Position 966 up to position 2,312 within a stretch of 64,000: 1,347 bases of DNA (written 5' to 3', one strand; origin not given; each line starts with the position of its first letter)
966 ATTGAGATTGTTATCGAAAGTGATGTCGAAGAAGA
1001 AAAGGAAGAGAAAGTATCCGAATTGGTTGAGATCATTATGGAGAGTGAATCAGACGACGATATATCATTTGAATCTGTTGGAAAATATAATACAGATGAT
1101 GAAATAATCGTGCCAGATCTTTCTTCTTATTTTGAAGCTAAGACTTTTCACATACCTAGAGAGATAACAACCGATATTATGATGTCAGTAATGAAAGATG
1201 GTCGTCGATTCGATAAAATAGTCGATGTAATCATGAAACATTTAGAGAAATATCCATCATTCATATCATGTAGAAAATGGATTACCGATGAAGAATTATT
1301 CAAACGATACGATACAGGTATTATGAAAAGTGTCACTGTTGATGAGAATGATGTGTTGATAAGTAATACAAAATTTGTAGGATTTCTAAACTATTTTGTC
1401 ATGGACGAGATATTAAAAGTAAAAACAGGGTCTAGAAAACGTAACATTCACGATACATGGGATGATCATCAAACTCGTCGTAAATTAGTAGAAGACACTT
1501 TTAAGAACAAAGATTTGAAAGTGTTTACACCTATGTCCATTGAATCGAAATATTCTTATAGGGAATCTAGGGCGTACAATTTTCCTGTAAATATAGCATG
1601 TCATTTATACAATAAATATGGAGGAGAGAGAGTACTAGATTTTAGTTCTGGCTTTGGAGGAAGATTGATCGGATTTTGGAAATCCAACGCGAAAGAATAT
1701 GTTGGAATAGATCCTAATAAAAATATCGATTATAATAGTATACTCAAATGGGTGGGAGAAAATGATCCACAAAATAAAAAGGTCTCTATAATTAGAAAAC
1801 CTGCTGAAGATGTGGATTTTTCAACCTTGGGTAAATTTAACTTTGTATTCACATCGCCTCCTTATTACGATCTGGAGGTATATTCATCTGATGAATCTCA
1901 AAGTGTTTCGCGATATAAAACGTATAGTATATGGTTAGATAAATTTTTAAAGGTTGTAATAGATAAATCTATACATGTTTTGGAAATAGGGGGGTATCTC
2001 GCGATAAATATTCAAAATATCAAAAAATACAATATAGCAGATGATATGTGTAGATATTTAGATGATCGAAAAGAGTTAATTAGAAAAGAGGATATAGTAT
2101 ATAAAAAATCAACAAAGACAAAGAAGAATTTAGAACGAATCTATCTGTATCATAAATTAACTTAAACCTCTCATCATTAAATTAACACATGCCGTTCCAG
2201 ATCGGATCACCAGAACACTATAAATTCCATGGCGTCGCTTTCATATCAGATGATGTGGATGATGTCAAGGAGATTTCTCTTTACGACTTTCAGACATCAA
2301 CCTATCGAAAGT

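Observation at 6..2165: Single-chain nuclease-methyltransferase fusion reminiscent of Type IIG/IIL restriction-modification enzymes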

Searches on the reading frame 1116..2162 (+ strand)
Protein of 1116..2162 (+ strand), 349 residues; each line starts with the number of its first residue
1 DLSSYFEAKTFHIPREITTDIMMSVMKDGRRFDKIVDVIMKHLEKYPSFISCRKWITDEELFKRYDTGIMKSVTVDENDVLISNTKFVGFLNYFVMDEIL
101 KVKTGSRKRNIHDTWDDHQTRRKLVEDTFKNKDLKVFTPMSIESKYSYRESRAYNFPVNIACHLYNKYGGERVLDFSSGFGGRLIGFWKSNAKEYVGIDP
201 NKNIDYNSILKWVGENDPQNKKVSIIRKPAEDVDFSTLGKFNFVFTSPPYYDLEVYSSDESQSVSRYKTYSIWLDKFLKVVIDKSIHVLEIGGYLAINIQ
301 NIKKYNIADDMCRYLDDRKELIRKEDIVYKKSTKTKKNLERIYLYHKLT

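Call 18: search_solved_structures(query=A2, max_evalue=10, show_alignments=4)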
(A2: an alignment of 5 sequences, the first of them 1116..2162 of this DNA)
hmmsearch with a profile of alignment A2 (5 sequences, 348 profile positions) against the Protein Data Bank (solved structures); distinct sequences matched with E-value up to 10: 3.
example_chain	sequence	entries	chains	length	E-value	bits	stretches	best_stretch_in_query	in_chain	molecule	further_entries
2esr_A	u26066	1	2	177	0.063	15.5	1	166-251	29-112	Methyltransferase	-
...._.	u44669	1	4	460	1.3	11.2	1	5-82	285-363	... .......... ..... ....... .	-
3evz_A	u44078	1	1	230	1.4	11.1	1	233-254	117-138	methyltransferase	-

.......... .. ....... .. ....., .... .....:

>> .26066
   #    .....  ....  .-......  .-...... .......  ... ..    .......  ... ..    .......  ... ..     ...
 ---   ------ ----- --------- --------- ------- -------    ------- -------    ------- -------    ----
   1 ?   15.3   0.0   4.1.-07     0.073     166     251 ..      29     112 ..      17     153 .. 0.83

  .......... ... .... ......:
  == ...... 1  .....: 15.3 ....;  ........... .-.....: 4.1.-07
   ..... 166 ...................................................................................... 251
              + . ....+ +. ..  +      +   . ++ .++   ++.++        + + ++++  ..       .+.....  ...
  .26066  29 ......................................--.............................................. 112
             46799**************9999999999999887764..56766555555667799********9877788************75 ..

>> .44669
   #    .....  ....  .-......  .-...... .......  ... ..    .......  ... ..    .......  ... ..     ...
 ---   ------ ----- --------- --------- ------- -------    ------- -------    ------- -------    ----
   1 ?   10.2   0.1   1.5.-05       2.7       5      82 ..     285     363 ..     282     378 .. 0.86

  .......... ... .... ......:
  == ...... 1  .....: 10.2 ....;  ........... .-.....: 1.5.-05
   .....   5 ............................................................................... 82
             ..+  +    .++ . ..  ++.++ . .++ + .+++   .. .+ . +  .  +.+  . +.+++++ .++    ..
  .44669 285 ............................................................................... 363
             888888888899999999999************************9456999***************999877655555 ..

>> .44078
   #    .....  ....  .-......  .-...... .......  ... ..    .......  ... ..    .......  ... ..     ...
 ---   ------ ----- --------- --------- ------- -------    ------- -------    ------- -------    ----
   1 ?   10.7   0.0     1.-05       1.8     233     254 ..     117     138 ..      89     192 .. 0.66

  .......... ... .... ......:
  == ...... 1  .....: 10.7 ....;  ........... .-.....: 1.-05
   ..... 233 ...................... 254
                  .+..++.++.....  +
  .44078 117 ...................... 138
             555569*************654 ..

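Call 25: search_protein_representatives(alignment_id=A2)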
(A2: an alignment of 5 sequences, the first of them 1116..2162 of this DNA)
Query: 5 sequences, 348 profile positions. Proteins with E-value up to 0.001 (for the whole library): 5042; up to 1e-10: 3442; up to 1e-30: 135. The best 150 are listed.
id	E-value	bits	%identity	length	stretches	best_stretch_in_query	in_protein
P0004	1.2e-199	678.9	-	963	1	1-347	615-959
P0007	2.2e-116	405.2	-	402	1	6-347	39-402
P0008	2.8e-92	325.9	-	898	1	4-347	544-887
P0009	8.4e-92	324.3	-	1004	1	3-347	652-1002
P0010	3.4e-90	319.0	-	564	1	1-271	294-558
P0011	1.2e-89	317.2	-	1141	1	2-346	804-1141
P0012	9.5e-88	311.0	-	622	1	2-342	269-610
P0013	1.6e-82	293.8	-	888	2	2-346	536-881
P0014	3.1e-80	286.3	-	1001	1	3-347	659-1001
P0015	1.2e-79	284.3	-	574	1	5-347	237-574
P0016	6.5e-77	275.4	-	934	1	10-347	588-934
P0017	1.2e-74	267.9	-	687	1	69-347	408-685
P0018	2.5e-69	250.4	-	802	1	1-346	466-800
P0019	6.2e-69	249.1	-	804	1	23-346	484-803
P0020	6.7e-67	242.4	-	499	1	21-347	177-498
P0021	1.2e-66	241.6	-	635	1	2-346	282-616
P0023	2.6e-66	240.5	-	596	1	1-347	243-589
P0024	2.8e-66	240.4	-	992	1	24-348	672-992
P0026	5.8e-65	236.1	-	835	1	86-346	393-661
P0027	1.1e-64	235.2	-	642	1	39-346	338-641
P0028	3.9e-63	230.0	-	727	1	23-346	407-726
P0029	1.3e-62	228.3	-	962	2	39-345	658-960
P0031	1.2e-60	221.8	-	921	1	3-346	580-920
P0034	3.0e-60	220.6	-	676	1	33-346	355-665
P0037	6.6e-58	212.8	-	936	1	47-346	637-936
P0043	2.6e-50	187.9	-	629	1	12-347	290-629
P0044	7.0e-49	183.2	-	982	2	148-316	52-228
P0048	1.1e-46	176.0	-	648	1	109-346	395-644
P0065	2.3e-37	145.3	-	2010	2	151-315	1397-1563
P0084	2.1e-34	135.6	-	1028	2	154-317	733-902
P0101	5.7e-33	130.9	-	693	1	111-347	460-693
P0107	1.2e-32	129.8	-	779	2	149-316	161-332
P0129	1.4e-31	126.3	-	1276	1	53-330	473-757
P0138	6.2e-31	124.1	-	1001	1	83-317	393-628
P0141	1.2e-30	123.2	-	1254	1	146-329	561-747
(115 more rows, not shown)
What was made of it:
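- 5,042 cluster representatives at E <= 1e-3 (call 25).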

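Call 33: search_protein_families(library=pfam, alignment_id=A4, max_evalue=0.001)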
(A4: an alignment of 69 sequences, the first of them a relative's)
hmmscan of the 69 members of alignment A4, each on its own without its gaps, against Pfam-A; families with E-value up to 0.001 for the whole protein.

A. member 1, P0008 (898 aa): 1 family
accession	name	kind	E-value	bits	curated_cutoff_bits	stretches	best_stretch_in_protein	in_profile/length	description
PF24308.1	DUF7487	-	1.4e-09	38.6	27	1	386-464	124-207/220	Family of unknown function (DUF7487)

B. families by the number of members that match (of 69 scanned): 25 families
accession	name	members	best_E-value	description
PF01555.25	N6_N4_Mtase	38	1e-19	DNA methylase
PF03602.21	Cons_hypoth95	10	3.8e-06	Conserved hypothetical protein 95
PF24308.1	DUF7487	7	2.1e-36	Family of unknown function (DUF7487)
PF13392.12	HNH_3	7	2.4e-18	HNH endonuclease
PF03161.18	LAGLIDADG_2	6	1.1e-38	LAGLIDADG DNA endonuclease family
PF13649.12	Methyltransf_25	4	3.9e-06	Methyltransferase domain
PF08241.18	Methyltransf_11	4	1.3e-05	Methyltransferase domain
PF13384.12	HTH_23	3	4.1e-07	Homeodomain-like domain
PF07463.16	NUMOD4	3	1e-05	NUMOD4 motif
PF09445.16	Methyltransf_15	3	6.5e-05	RNA cap guanine-N2 methyltransferase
PF03291.22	mRNA_G-N7_MeTrfase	2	3.4e-31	mRNA (guanine-N(7))-methyltransferase domain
PF08242.18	Methyltransf_12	2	4e-09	Methyltransferase domain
PF14311.12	DUF4379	2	1.2e-08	Probable Treble clef zinc finger domain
PF13489.12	Methyltransf_23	2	1e-06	Methyltransferase domain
PF13847.12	Methyltransf_31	2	5.3e-06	Methyltransferase domain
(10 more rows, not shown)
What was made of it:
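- Closest known: Beta-class N4-cytosine / N6-adenine DNA methyltransferases. Same: PF01555 hits 38 of 69 relatives (call 33).
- Closest known: Free-standing homing endonucleases beside conserved genes. Same: The fusion partners in relatives are classic homing-endonuclease families (call 33).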

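Call 36: search_protein_families(library=pfam, proteins=[P0009, P0011, P0013, P0014, P0016, P0024, P0029, P0031, P0037, P0018], max_evalue=0.01)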
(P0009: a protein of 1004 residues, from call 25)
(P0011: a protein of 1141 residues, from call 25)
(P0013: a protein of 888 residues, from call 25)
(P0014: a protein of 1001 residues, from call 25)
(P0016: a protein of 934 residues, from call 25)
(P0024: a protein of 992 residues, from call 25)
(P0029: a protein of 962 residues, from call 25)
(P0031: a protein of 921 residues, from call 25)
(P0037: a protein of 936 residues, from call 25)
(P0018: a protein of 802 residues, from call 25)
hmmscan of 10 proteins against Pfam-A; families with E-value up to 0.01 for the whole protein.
P0009 (1004 aa): 1 family
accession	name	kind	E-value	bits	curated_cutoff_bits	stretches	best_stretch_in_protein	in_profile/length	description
PF24308.1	DUF7487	-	1.4e-13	51.7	27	1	391-539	72-220/220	Family of unknown function (DUF7487)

P0011 (1141 aa): 3 families
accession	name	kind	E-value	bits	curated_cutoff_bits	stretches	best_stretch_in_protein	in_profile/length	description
PF24308.1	DUF7487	-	2.3e-21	77.2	27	1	410-558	70-220/220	Family of unknown function (DUF7487)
PF25164.1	CoiA_N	-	0.002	18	26.3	0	278-293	19-34/50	Competence protein CoiA, N-terminal domain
PF13489.12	Methyltransf_23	-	0.0072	16.5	27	0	951-1037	11-85/164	Methyltransferase domain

P0013 (888 aa): 2 families
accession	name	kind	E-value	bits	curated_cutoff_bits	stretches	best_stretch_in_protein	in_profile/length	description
PF03602.21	Cons_hypoth95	-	8.4e-05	22.8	24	1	692-784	36-129/182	Conserved hypothetical protein 95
PF24723.1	DUF7675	-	0.005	17.1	27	0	509-542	30-63/65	Family of unknown function (DUF7675)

P0014 (1001 aa): 2 families
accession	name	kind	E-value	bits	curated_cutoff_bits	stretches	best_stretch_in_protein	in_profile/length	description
PF24308.1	DUF7487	-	2.5e-08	34.5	27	1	415-530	102-220/220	Family of unknown function (DUF7487)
PF25164.1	CoiA_N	-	0.0084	16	26.3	0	248-262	16-30/50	Competence protein CoiA, N-terminal domain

P0016 (934 aa): 1 family
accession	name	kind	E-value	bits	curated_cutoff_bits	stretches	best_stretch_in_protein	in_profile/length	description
PF03602.21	Cons_hypoth95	-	0.0076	16.4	24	0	743-836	35-128/182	Conserved hypothetical protein 95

P0024 (992 aa): 2 families
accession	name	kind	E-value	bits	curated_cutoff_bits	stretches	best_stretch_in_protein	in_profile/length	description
PF13392.12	HNH_3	-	0.00016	21.7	24.8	1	180-209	16-45/46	HNH endonuclease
PF07463.16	NUMOD4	-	0.0074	16.9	23.4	0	120-159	12-42/49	NUMOD4 motif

P0029 (962 aa): 2 families
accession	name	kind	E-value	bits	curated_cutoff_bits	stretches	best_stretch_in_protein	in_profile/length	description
PF24308.1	DUF7487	-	5.2e-21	76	27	1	412-513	119-219/220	Family of unknown function (DUF7487)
PF03602.21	Cons_hypoth95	-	0.00062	19.9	24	1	778-870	36-129/182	Conserved hypothetical protein 95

P0031 (921 aa): 2 families
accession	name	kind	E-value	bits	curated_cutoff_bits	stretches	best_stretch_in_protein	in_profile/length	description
PF03602.21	Cons_hypoth95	-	0.001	19.2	24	1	739-834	39-136/182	Conserved hypothetical protein 95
PF14311.12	DUF4379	-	0.0015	19.1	24.5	0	110-135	30-55/56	Probable Treble clef zinc finger domain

P0037 (936 aa): 3 families
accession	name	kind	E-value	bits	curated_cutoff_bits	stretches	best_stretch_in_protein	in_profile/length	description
PF13392.12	HNH_3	-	2e-12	46.9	24.8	1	148-196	2-45/46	HNH endonuclease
PF01555.25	N6_N4_Mtase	-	7.9e-09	36.2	26.7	1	830-936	2-106/221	DNA methylase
PF03602.21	Cons_hypoth95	-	0.0026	17.9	24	0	752-846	36-131/182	Conserved hypothetical protein 95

P0018 (802 aa): 4 families
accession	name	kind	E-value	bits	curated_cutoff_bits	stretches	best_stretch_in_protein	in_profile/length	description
PF13392.12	HNH_3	-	7.2e-16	58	24.8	2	175-202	18-45/46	HNH endonuclease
PF01555.25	N6_N4_Mtase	-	9.6e-07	29.4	26.7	1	694-802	2-108/221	DNA methylase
PF07463.16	NUMOD4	-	0.0003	21.4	23.4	1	101-137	5-46/49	NUMOD4 motif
PF03602.21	Cons_hypoth95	-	0.0015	18.7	24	0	614-708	28-129/182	Conserved hypothetical protein 95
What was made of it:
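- The closest relatives are all viral or metagenomic, with homing-endonuclease partners (calls 33, 36).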

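Call 46: predict_structure(alignment_id=A5)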
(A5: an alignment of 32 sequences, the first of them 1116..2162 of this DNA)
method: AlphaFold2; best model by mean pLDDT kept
length: 349 residues; sequences in the alignment: 32
mean_pLDDT: 90.6   pTM: 0.88
mean pLDDT of the five models: 90.6, 90.4, 89.8, 89.7, 88.3
residues with pLDDT >= 90: 229; 70-90: 107; 50-70: 13; < 50: 0
segments of 3 or more residues with pLDDT < 50: none
pLDDT, mean of each block of 10 residues (from residue 1): 88 95 94 96 80 76 81 81 90 89 81 91 95 91 86 88 94 95 96 96 92 93 96 97 95 81 86 96 98 97 93 97 96 73 97
secondary structure, 60 per line:
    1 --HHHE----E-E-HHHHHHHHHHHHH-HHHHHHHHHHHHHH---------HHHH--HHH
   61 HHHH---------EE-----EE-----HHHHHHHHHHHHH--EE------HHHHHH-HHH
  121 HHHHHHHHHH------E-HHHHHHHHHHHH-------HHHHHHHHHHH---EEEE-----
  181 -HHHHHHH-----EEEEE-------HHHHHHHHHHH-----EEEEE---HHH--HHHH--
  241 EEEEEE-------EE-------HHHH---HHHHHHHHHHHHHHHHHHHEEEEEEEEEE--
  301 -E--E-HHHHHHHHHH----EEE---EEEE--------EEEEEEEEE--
elements in order: H15-27 H29-42 H52-55 H58-64 H88-100 H111-116 H118-130 H139-150 H158-168 E172-175 H182-188 E194-198 H206-216 E222-226 H235-238 E241-246 H263-266 H270-288 E289-298 H307-316 E321-323 E327-330 E339-347
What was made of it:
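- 1116..1592 (+): Helical N-terminal domain of the autonomous methyltransferase module. It ends with the motif X-like 'YNFP' (nt 1578-1586). It is a candidate DNA-recognition or clamp domain. Call 46 (AF2 pLDDT 90.6).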

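Call 49: fold_search(model_id=the predicted structure, library=pdb)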
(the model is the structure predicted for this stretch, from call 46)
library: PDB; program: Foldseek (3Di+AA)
matches with E <= 10: 1731; with E <= 0.001: 796
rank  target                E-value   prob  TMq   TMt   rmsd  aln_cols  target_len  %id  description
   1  2ar0_B                5.3e-08  1.00  0.38  0.29  13.1       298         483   15  Crystal structure of Type I restriction enzyme EcoKI M protein (EC 2.1.1.72) (M.EcoKI) (released 2005-08-30)
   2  2ar0_A                5.3e-08  1.00  0.37  0.28  13.1       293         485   15  Crystal structure of Type I restriction enzyme EcoKI M protein (EC 2.1.1.72) (M.EcoKI) (released 2005-08-30)
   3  3mti_A                6.3e-08  1.00  0.37  0.71   4.5       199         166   13  The Crystal Structure of a rRNA Methylase from Streptococcus thermophilus to 1.95A (released 2010-05-12)
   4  3mti_B                8.0e-08  1.00  0.38  0.67   6.1       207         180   15  The Crystal Structure of a rRNA Methylase from Streptococcus thermophilus to 1.95A (released 2010-05-12)
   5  1wy7_B                9.6e-08  1.00  0.38  0.62   4.7       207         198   14  crystal structure of a putative RNA methyltransferase PH1948 from Pyrococcus horikoshii (released 2005-12-13)
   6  6zxy                  1.0e-07  1.00  0.36  0.38   4.4       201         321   18  Structure of Archaeoglobus fulgidus Trm11 m2G10 tRNA methyltransferase enzyme (released 2020-09-23)
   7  1wy7_A                1.4e-07  1.00  0.37  0.61   4.8       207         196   14  crystal structure of a putative RNA methyltransferase PH1948 from Pyrococcus horikoshii (released 2005-12-13)
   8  1wy7_C                1.6e-07  1.00  0.37  0.60   4.3       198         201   13  crystal structure of a putative RNA methyltransferase PH1948 from Pyrococcus horikoshii (released 2005-12-13)
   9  3tma                  1.6e-07  1.00  0.39  0.40   3.7       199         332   12  Crystal structure of TrmN from Thermus thermophilus (released 2012-03-14)
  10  1wy7_D                2.2e-07  1.00  0.37  0.60   5.2       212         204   14  crystal structure of a putative RNA methyltransferase PH1948 from Pyrococcus horikoshii (released 2005-12-13)
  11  1wxw_B                2.8e-07  1.00  0.38  0.35   6.0       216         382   17  Crystal structure of Tt1595, a putative SAM-dependent methyltransferase from Thermus thermophillus HB8 (released 2005-08-02)
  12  3eey_F                3.0e-07  1.00  0.37  0.63   6.4       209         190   14  CRYSTAL STRUCTURE OF PUTATIVE RRNA-METHYLASE FROM Clostridium thermocellum (released 2008-09-16)
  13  6h2u_A                3.8e-07  1.00  0.35  0.56   5.4       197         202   10  Crystal structure of human METTL5-TRMT112 complex, the 18S rRNA m6A1832 methyltransferase at 1.6A resolution (released 2019-07-31)
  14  6jcl_H                4.3e-07  1.00  0.36  0.55   4.9       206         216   14  Crystal structure of cofactor-bound Rv0187 from MTB (released 2019-12-11)
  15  3eey_B                4.8e-07  1.00  0.36  0.61   6.2       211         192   13  CRYSTAL STRUCTURE OF PUTATIVE RRNA-METHYLASE FROM Clostridium thermocellum (released 2008-09-16)
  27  2esr_A                1.3e-06  1.00  0.30  0.60   6.1       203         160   16  conserved hypothetical protein- streptococcus pyogenes (released 2006-02-07)
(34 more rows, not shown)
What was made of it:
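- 1116..1592 (+): Call 49 (the HsdM match covers 298 columns).
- Checked: Methyltransferase: an AF2 model of the module has pLDDT 90.6, and Foldseek places it among class I amino-methyltransferases (calls 46, 49).
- The module's nearest fold match, HsdM, needs a separate specificity subunit (call 49).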

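Call 53: fold_search(model_id=the predicted structure, library=viral)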
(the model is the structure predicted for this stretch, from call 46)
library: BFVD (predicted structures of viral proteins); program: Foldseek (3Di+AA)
matches with E <= 10: 1126; with E <= 0.001: 218
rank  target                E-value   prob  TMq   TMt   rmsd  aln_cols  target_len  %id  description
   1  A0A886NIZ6            5.5e-22  1.00  0.81  0.75   4.8       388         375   26  (no name in the UniProt tables at hand)
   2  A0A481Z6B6            3.9e-21  1.00  0.77  0.63   5.6       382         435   21  Type I restriction-modification system methyltransferase [Pithovirus LCPAC102]
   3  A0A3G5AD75            6.0e-21  1.00  0.73  0.39   6.6       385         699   20  Glutathione synthase [Satyrvirus sp.]
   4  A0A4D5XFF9            1.3e-19  1.00  0.65  0.64  12.4       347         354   24  site-specific DNA-methyltransferase (cytosine-N(4)-specific) [Pithovirus LCPAC102]
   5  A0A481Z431            1.4e-19  1.00  0.70  0.51   7.0       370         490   20  Type I restriction-modification system methyltransferase [Pithovirus LCPAC104]
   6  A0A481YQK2            1.9e-16  1.00  0.58  0.49   8.1       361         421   20  site-specific DNA-methyltransferase (cytosine-N(4)-specific) [Pithovirus LCDPAC02]
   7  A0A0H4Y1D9            4.5e-16  1.00  0.74  0.62   3.9       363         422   18  Uncharacterized protein [Salmon gill poxvirus]
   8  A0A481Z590            4.4e-15  1.00  0.65  0.50  14.3       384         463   16  site-specific DNA-methyltransferase (cytosine-N(4)-specific) [Pithovirus LCPAC201]
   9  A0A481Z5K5            6.4e-14  1.00  0.57  0.42  10.1       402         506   14  Type I restriction-modification system methyltransferase [Pithovirus LCPAC103]
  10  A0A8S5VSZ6            4.4e-10  1.00  0.61  0.30   4.3       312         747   14  (no name in the UniProt tables at hand)
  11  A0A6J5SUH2            1.4e-09  1.00  0.44  0.34   3.7       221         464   18  Uncharacterized protein [uncultured Caudovirales phage]
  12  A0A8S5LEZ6            1.5e-09  1.00  0.46  0.61   4.3       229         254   15  Modification methylase (Fragment) [Siphoviridae sp. ct3CA7]
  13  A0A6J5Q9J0            2.1e-09  1.00  0.49  0.53   6.6       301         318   15  AdoMet_MTases domain containing protein [uncultured Caudovirales phage]
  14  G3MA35                2.1e-09  1.00  0.49  0.48  20.8       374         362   16  Gp294 [Bacillus phage G]
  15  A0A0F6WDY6            6.9e-09  1.00  0.44  0.33   5.5       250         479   16  DNA methylase [Mycobacterium phage Vincenzo]
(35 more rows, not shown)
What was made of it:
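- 1116..1592 (+): Call 53 (full-length viral structural matches, TM 0.73-0.81).
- RNA methylases are among the top fold hits (call 49), and there is a full-length structural homologue in a poxvirus (call 53).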
